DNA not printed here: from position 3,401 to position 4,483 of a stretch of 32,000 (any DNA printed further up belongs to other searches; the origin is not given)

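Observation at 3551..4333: Orphan PqqC homologue keeps the substrate-binding arginines and lysine but loses the O2-activating and proton-shuttle residues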

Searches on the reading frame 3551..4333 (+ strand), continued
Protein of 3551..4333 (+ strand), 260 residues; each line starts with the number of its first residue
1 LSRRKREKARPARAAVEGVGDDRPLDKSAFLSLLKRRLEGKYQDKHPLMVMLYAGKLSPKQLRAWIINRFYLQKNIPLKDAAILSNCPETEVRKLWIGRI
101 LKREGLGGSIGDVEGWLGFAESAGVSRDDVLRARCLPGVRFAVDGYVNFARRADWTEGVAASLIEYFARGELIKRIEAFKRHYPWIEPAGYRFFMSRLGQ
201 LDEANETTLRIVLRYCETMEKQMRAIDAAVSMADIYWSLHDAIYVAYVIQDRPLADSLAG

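Call 31: find_related_loci(query=A1, collection=genome_contigs, flank=10000)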
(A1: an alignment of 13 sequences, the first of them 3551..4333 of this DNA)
Query A1 (260 aa) in genome_contigs; peptide patterns used: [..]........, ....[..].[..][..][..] (x = any residue, [..] = any of these).
87 stretches matched a pattern; 14 encode a relative of the query (tblastn E <= 1e-3); 14 distinct loci.
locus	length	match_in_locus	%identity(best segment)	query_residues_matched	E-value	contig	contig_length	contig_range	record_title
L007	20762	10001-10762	85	6-260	1e-148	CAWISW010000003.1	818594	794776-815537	MAG: uncultured Nitrososphaerota archaeon isolate MFD09222.bin.2.175 genome assembly, contig: contig_78710, whole genome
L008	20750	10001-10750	85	11-260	4e-147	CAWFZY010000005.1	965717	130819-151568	MAG: uncultured Nitrososphaerota archaeon isolate MFD09222.bin.2.69 genome assembly, contig: contig_54702, whole genome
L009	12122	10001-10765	83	4-260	2e-144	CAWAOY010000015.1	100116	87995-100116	MAG: uncultured archaeon isolate MFD00991.bin.2.13 genome assembly, contig: contig_73287, whole genome shotgun sequence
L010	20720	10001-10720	85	21-260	1e-143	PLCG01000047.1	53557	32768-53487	MAG: Thaumarchaeota archaeon isolate palsa_1368 73.20111000_P3M.136_contig_3509, whole genome shotgun sequence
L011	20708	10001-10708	87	25-260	1e-142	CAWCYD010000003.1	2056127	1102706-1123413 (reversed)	MAG: uncultured archaeon isolate MFD09222.bin.2.165 genome assembly, contig: contig_77750, whole genome shotgun sequence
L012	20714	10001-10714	85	23-260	3e-141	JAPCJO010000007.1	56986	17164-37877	MAG: Thaumarchaeota archaeon isolate AcS1-13 NODE_918_length_56986_cov_15.327590, whole genome shotgun sequence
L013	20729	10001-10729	84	13-259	3e-141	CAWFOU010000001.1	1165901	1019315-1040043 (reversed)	MAG: uncultured archaeon isolate MFD05512.bin.2.38 genome assembly, contig: contig_14696, whole genome shotgun sequence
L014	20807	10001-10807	78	7-260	4e-139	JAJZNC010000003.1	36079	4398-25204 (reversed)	MAG: archaeon isolate MAS3.bin69 NODE_2133_length_36079_cov_1.798537, whole genome shotgun sequence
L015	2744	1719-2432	82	23-260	4e-140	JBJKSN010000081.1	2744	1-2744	MAG: Nitrososphaerales archaeon isolate Bin_83 S1Ck127_1850081_flag_1_multi_6.0000_len_2744, whole genome shotgun sequen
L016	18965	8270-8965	58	27-258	1e-90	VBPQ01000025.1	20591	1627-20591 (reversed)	MAG: Thaumarchaeota archaeon isolate TA_14 14_1009_16_40cm_scaffold_4295, whole genome shotgun sequence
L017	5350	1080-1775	58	27-258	3e-90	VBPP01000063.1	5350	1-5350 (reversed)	MAG: Thaumarchaeota archaeon isolate TA_13 14_1009_12_30cm_scaffold_17963, whole genome shotgun sequence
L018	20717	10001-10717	56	20-258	1e-88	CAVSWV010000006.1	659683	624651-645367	MAG: uncultured archaeon isolate MFD09222.bin.1.112 genome assembly, contig: contig_68466, whole genome shotgun sequence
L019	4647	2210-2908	55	26-258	3e-85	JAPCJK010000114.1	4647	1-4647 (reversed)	MAG: Thaumarchaeota archaeon isolate SubAcS15-57 SubAcS15-57_114, whole genome shotgun sequence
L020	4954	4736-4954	62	34-106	2e-25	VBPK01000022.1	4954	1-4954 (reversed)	MAG: Thaumarchaeota archaeon isolate TA_8 14_0903_05_40cm_scaffold_28919, whole genome shotgun sequence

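Call 33: search_protein_families(library=ncbifam, proteins=[L001:3661-5193:-, L001:5312-6415:+, L001:6492-6932:+, L001:6945-7808:+, L001:7795-8709:+, L005:8061-9107:-, L005:6349-8058:-, L005:5320-6294:-, L003:9228-10040:+], max_evalue=0.001)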
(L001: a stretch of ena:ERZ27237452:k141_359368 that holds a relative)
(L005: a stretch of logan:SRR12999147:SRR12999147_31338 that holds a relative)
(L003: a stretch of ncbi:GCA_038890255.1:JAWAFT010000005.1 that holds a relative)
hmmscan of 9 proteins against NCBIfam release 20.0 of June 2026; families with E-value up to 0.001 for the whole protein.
L001:3661-5193:- (510 aa): 1 family
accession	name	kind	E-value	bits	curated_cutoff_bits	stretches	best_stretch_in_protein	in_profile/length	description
NF008211.0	PRK10974.1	equivalog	0.00054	18.6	411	1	213-258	138-186/439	sn-glycerol-3-phosphate ABC transporter substrate-binding protein UgpB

L001:5312-6415:+ (367 aa): 186 families (the best 25 are shown)
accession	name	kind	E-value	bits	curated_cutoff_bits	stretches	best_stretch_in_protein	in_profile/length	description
NF008653.0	PRK11650.1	subfamily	1.9e-111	372.6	432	1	1-366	1-355/357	sn-glycerol-3-phosphate ABC transporter ATP-binding protein UgpC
NF008233.0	PRK11000.1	equivalog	2.8e-92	309.4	568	1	1-358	1-353/369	maltose/maltodextrin ABC transporter ATP-binding protein MalK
TIGR03265.1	PhnT2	equivalog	1.8e-90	303.7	457.7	1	3-357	4-351/353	putative 2-aminoethylphosphonate ABC transporter ATP-binding protein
NF040933.2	ABC_arch_GlcV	equivalog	1.5e-87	293.8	450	1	2-358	1-357/357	glucose ABC transporter ATP-binding protein GlcV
NF006987.0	PRK09452.1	equivalog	4.6e-84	282.3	482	1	4-295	18-303/378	spermidine/putrescine ABC transporter ATP-binding protein PotA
TIGR01187.1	potA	subfamily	1.1e-81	274.4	355.6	1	34-300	1-261/325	polyamine ABC transporter ATP-binding protein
NF040840.2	tungstate_WtpC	equivalog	2.3e-80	270.5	440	1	4-358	2-347/347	tungstate ABC transporter ATP-binding protein WtpC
NF043075.1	MMSYN1_0197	equivalog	1e-77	261.4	550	1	4-246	3-243/341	spermidine/putrescine ABC transporter ATP-binding protein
TIGR03258.1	PhnT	equivalog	1.4e-77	261.1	499.15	1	3-308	8-308/359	2-aminoethylphosphonate ABC transport system ATP-binding subunit PhnT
NF008513.0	PRK11432.1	equivalog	1.4e-77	261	496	1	5-296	8-288/351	ferric ABC transporter ATP-binding protein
TIGR00968.1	3a0106s01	subfamily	3.8e-72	242.6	342.75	1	4-236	1-233/237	sulfate ABC transporter ATP-binding protein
NF008105.0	PRK10851.1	equivalog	9.8e-63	212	502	1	3-327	2-316/362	sulfate/thiosulfate ABC transporter ATP-binding protein CysA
NF008621.0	PRK11607.1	equivalog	3.6e-61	207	613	1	6-301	22-312/377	putrescine ABC transporter ATP-binding subunit PotG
TIGR01186.1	proV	subfamily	3.7e-58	197.4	326.6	1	14-236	4-232/363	betaine/proline/choline family ABC transporter ATP-binding protein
TIGR02142.1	modC_ABC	equivalog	1.2e-53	182.6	285.05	1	22-303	16-294/353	molybdenum ABC transporter ATP-binding protein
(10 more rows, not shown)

L001:6492-6932:+ (146 aa): 4 families
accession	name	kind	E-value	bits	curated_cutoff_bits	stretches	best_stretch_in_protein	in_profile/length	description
TIGR04244.1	nitrous_NosZ_RR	equivalog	9.4e-07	27.7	625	1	54-113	544-605/627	TAT-dependent nitrous-oxide reductase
TIGR04246.1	nitrous_NosZ_Gp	equivalog_domain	3.8e-05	22.2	625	1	55-115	495-557/578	Sec-dependent nitrous-oxide reductase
TIGR02866.1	CoxB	equivalog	0.00012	21.7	147.7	1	55-143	114-193/202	cytochrome c oxidase subunit II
TIGR03096.1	nitroso_cyanin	equivalog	0.00014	21.6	142.85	1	57-114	59-115/135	nitrosocyanin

L001:6945-7808:+ (287 aa): 12 families
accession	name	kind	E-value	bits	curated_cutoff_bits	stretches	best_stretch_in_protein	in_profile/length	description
NF008232.0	PRK10999.1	equivalog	2.9e-10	39.5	392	1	59-280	289-514/520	maltose ABC transporter permease MalF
NF007852.0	PRK10561.1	equivalog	8.7e-10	38.9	335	1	6-269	15-274/295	sn-glycerol-3-phosphate ABC transporter permease UgpA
NF040931.1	ABC_arch_GlcT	equivalog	1.3e-09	38.1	360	1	42-270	40-258/278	glucose ABC transporter permease GlcT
TIGR01581.1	Mo_ABC_porter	hypoth_equivalog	2e-08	34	210.3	1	40-109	6-76/225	ABC transporter permease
TIGR03262.1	PhnU2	equivalog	3.9e-08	32.4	593.25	1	14-258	12-236/546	putative 2-aminoethylphosphonate ABC transporter permease subunit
TIGR00969.1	3a0106s02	subfamily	5.9e-07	29.2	240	1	42-213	48-212/272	sulfate ABC transporter permease subunit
TIGR02141.1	modB_ABC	equivalog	1.4e-06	28.1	182.6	1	59-109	2-53/208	molybdate ABC transporter permease subunit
NF040839.1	tungstate_WtpB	equivalog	1.7e-06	27.9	340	1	41-109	30-99/251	tungstate ABC transporter permease WtpB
TIGR02140.1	permease_CysW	equivalog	2.3e-06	27.3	329.1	1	42-215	34-200/261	sulfate ABC transporter permease subunit CysW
NF008620.0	PRK11602.1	equivalog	7.6e-06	25.3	442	1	46-215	55-217/291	sulfate/thiosulfate ABC transporter permease CysW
NF011624.0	PRK15050.1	equivalog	1.5e-05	24.3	247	0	8-82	27-100/297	2-aminoethylphosphonate ABC transporter permease subunit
TIGR02139.1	permease_CysT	equivalog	0.00027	20.6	246.1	0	36-201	31-191/265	sulfate ABC transporter permease subunit CysT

L001:7795-8709:+ (304 aa): 19 families
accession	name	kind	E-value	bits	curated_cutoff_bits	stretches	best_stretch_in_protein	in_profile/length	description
NF040932.1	ABC_arch_GlcU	equivalog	1.3e-20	74.2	340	1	88-298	55-264/272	glucose ABC transporter permease GlcU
NF008231.0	PRK10998.1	equivalog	2.4e-15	56.9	261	1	94-301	84-292/296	maltose ABC transporter permease MalG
NF008210.0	PRK10973.1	equivalog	1.1e-11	45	297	1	91-298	73-276/281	sn-glycerol-3-phosphate ABC transporter permease UgpE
NF007047.0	PRK09500.1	equivalog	2.2e-10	40.6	326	1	95-288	60-246/257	spermidine/putrescine ABC transporter permease PotC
TIGR01581.1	Mo_ABC_porter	hypoth_equivalog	2.8e-10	40.1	210.3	1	95-257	23-200/225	ABC transporter permease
TIGR02141.1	modB_ABC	equivalog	2.7e-09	37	182.6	1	98-254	3-174/208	molybdate ABC transporter permease subunit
NF007044.0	PRK09497.1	equivalog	1.1e-08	34.9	348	1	92-249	62-236/285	spermidine/putrescine ABC transporter permease PotB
NF006939.0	PRK09421.1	equivalog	1.4e-07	31.1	262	1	96-253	13-186/230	molybdate ABC transporter permease subunit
NF040839.1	tungstate_WtpB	equivalog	5.5e-07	29.5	340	1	95-229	46-191/251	tungstate ABC transporter permease WtpB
NF011624.0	PRK15050.1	equivalog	6.8e-06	25.4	247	1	163-255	161-253/297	2-aminoethylphosphonate ABC transporter permease subunit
TIGR03226.1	PhnU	equivalog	9.7e-06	25.2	283.45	1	164-255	180-271/311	2-aminoethylphosphonate ABC transporter permease subunit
NF008470.0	PRK11365.1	equivalog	1.2e-05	24.8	347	1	66-245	29-206/263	aliphatic sulfonate ABC transporter permease SsuC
NF040733.1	ABC_perm_U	equivalog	2.6e-05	23.8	295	1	106-244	69-201/251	ABC transporter permease subunit SaoP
TIGR00969.1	3a0106s02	subfamily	9.6e-05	22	240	1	98-228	66-208/272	sulfate ABC transporter permease subunit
NF038017.1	ABC_perm1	subfamily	0.00018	21.6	100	1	99-212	2-121/184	ABC transporter permease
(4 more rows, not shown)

L005:8061-9107:- (348 aa): 4 families
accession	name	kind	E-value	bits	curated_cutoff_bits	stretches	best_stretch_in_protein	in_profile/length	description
TIGR03261.1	phnS2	equivalog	4.9e-24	85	392.75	1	29-311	13-294/334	putative 2-aminoethylphosphonate ABC transporter substrate-binding protein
NF011620.1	PRK15046.1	equivalog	5.9e-15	54.8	310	1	21-344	9-334/334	2-aminoethylphosphonate ABC transporter substrate-binding protein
TIGR03227.1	PhnS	equivalog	1e-08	34.5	395.3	1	20-344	16-344/360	2-aminoethylphosphonate ABC transporter substrate-binding protein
TIGR01254.1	sfuA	subfamily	0.0001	21.7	93.4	0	267-340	231-304/306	thiamine ABC transporter substrate-binding protein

L005:6349-8058:- (569 aa): 19 families
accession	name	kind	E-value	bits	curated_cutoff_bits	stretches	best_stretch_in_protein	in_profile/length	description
TIGR03262.1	PhnU2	equivalog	5.6e-47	160.6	593.25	1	12-546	10-529/546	putative 2-aminoethylphosphonate ABC transporter permease subunit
TIGR02141.1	modB_ABC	equivalog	7.4e-26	91.1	182.6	2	359-548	3-204/208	molybdate ABC transporter permease subunit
NF011624.0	PRK15050.1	equivalog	1.1e-24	87.1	247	2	7-281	27-290/297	2-aminoethylphosphonate ABC transporter permease subunit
TIGR01581.1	Mo_ABC_porter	hypoth_equivalog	5.2e-24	85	210.3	2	352-544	23-224/225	ABC transporter permease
TIGR03255.1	PhnV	equivalog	3.4e-21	76.1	358.7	2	307-544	23-259/270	2-aminoethylphosphonate ABC transport system, membrane component PhnV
NF006939.0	PRK09421.1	equivalog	1e-16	61.1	262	2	357-550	13-221/230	molybdate ABC transporter permease subunit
TIGR03226.1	PhnU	equivalog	1.8e-16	60.5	283.45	1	18-275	51-305/311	2-aminoethylphosphonate ABC transporter permease subunit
NF007047.0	PRK09500.1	equivalog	3.2e-15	56.4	326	2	304-523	10-225/257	spermidine/putrescine ABC transporter permease PotC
NF007889.0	PRK10592.1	equivalog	5.7e-13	49.1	476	2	297-548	10-262/281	putrescine ABC transporter permease PotI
NF040839.1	tungstate_WtpB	equivalog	2.2e-12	47.2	340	2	355-550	45-248/251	tungstate ABC transporter permease WtpB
NF008208.0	PRK10971.1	equivalog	1.9e-11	44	415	2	363-545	67-260/277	sulfate/thiosulfate ABC transporter permease CysT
NF043074.1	MMSYN1_0196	equivalog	2.8e-11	43.3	350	2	305-550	13-263/277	spermidine/putrescine ABC transporter permease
TIGR02139.1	permease_CysT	equivalog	3.4e-11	43.3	246.1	1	358-546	54-255/265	sulfate ABC transporter permease subunit CysT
TIGR00969.1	3a0106s02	subfamily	1.5e-10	41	240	1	293-547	13-267/272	sulfate ABC transporter permease subunit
NF007044.0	PRK09497.1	equivalog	7.2e-10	38.8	348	1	38-279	44-280/285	spermidine/putrescine ABC transporter permease PotB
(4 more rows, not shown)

L005:5320-6294:- (324 aa): 2 families
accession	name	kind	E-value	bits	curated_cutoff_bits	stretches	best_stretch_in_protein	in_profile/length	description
NF011620.1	PRK15046.1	equivalog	2.6e-11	42.9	310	1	10-272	23-282/334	2-aminoethylphosphonate ABC transporter substrate-binding protein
TIGR03227.1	PhnS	equivalog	1e-09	37.8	395.3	1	40-181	62-198/360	2-aminoethylphosphonate ABC transporter substrate-binding protein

L003:9228-10040:+ (270 aa): 0 families

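Call 38: search_protein_families(library=pfam, proteins=[L003:9228-10040:+, L003:10747-11505:-], max_evalue=10)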
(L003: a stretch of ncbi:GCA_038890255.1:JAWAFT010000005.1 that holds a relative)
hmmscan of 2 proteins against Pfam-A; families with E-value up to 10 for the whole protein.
L003:9228-10040:+ (270 aa): 0 families

L003:10747-11505:- (252 aa): 25 families
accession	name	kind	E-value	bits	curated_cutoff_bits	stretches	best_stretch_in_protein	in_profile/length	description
PF01022.26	HTH_5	-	5.9e-08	32.9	22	1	6-45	6-45/47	Bacterial regulatory protein, arsR family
PF12840.13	HTH_20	-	7.2e-07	29.5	27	1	11-45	13-48/51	Helix-turn-helix domain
PF01978.25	TrmB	-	5.6e-06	26.5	25.6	1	9-49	16-56/68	Sugar-specific transcriptional regulator TrmB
PF21476.4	PF0610-like_N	-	7.3e-06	26.6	33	1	2-39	1-38/50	PF0610-like, N-terminal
PF12802.13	MarR_2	-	6.6e-05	23.4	27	1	9-47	12-52/61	MarR family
PF13412.12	HTH_24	-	0.0001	22.3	21.9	1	15-45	17-47/48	Winged helix-turn-helix DNA-binding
PF08279.18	HTH_11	-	0.0059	16.9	25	1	8-55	6-51/55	HTH domain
PF24270.1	HTH_Cmi2_C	-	0.0063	17.2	27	1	7-46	80-119/125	Cmi2, C-terminal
PF09339.16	HTH_IclR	-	0.0082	16.3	22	1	13-45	16-48/52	IclR helix-turn-helix domain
PF13384.12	HTH_23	-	0.0096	16.2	24.6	1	16-44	18-46/50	Homeodomain-like domain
PF22798.2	DUF5817_CT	-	0.018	15.3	29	1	4-58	4-53/54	DUF5817, C-terminal domain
PF24033.1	DUF7342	-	0.026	14.9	31.6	1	9-54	11-56/150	Family of unknown function (DUF7342)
PF24266.1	HTH_HVO_0163_N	-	0.04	14.4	31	1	3-54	3-55/70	HVO_0163, N-terminal HTH domain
PF00392.27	GntR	-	0.05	13.7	27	1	14-49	22-58/64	Bacterial regulatory proteins, gntR family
PF01047.28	MarR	-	0.064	13.6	24.6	1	9-45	11-47/59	MarR family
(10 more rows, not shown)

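Call 40: find_encoding_contigs(protein=P0064, flank=8000, max_places=1)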
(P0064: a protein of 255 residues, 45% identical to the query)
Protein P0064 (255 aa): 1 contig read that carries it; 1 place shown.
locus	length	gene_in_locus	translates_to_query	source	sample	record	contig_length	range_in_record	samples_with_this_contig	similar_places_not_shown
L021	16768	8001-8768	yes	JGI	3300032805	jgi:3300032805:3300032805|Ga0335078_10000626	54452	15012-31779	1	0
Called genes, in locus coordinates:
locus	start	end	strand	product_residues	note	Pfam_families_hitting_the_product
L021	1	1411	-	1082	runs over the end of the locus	PF07494:Reg_prop (faint), PF08450:SGL (faint), PF24684:Vgb_lyase (weak), PF07495:Y_Y_Y, PF02518:HATPase_c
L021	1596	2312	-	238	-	PF00484:Pro_CA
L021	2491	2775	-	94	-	-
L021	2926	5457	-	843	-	PF14498:Glyco_hyd_65N_2, PF22124:Glyco_hydro_95_cat, PF21307:Glyco_hydro_95_C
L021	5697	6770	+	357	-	PF04389:Peptidase_M28 (faint), PF05343:Peptidase_M42, PF01546:Peptidase_M20, PF02127:Peptidase_M18 (faint)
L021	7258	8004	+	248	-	PF12706:Lactamase_B_2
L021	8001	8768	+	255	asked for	PF03070:TENA_THI-4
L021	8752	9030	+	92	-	PF05402:PqqD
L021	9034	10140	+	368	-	PF04055:Radical_SAM, PF13186:SPASM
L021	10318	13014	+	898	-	PF13360:PQQ_2 (faint), PF03422:CBM_6 (faint), PF18099:CBM_35_2 (faint)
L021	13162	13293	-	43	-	-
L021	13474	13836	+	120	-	-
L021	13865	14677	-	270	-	PF00578:AhpC-TSA, PF08534:Redoxin, PF13905:Thioredoxin_8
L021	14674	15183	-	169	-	-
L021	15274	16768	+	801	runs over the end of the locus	PF14237:GYF_2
